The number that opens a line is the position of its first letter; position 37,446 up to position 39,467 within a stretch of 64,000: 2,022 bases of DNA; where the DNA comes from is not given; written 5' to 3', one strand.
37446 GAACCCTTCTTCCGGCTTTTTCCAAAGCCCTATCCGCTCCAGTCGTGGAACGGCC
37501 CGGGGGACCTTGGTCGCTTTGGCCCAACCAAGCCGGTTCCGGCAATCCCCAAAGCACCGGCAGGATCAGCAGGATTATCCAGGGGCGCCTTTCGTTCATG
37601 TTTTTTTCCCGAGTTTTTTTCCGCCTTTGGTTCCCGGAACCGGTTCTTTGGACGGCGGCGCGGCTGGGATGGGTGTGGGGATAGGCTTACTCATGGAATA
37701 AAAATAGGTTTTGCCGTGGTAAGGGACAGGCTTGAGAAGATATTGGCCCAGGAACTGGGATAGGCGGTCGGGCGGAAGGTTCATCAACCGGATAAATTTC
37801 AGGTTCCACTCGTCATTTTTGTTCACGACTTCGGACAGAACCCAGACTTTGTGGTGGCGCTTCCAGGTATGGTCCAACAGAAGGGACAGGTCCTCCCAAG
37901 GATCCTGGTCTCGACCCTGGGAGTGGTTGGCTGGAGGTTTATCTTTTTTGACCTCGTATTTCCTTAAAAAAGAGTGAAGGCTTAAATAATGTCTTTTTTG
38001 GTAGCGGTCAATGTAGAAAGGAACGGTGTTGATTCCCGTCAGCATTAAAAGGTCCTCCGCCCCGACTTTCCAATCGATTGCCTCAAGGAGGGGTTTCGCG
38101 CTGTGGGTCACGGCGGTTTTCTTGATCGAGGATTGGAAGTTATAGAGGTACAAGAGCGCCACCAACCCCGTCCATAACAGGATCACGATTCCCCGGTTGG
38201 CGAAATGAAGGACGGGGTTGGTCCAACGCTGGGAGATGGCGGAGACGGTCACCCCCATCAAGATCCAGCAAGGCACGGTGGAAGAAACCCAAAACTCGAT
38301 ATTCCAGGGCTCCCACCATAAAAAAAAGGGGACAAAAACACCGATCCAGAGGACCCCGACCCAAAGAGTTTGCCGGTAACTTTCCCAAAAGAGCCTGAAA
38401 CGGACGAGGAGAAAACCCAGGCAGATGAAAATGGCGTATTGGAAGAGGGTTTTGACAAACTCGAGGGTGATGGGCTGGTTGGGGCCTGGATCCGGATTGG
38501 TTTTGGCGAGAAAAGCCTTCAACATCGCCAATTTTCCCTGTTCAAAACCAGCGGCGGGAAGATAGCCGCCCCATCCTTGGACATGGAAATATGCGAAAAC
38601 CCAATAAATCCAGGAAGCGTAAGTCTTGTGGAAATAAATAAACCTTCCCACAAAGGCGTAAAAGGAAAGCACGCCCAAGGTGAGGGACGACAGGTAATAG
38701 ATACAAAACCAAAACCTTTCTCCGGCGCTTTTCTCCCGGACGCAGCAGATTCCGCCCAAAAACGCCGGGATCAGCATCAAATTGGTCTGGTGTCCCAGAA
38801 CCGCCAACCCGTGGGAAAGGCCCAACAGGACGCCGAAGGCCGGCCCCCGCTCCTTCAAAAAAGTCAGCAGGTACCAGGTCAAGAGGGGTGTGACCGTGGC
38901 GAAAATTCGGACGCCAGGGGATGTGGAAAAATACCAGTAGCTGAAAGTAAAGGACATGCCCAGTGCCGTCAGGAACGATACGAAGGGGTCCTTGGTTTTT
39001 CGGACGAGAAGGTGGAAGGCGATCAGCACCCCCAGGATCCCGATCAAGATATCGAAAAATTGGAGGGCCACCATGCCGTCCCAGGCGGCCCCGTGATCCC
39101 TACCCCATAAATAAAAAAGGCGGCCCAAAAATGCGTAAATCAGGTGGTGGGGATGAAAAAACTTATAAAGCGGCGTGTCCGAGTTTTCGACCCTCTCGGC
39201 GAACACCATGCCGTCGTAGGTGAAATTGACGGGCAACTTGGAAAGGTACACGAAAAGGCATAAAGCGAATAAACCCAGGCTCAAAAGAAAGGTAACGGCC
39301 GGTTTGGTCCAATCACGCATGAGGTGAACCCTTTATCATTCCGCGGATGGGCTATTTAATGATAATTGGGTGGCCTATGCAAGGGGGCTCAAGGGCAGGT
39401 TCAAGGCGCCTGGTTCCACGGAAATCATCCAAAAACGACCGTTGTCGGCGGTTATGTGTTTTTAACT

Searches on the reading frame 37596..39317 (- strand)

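Call 60: search_protein_families(library=pfam, proteins=[window:37596-39317:-], max_evalue=0.001)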
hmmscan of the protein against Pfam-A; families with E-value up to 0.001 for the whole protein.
window:37596-39317:- (573 aa): 1 family
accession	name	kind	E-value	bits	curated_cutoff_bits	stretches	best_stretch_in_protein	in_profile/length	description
PF13231.12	PMT_2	-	0.00021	22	26.1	1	82-195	21-132/160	Dolichyl-phosphate-mannose-protein mannosyltransferase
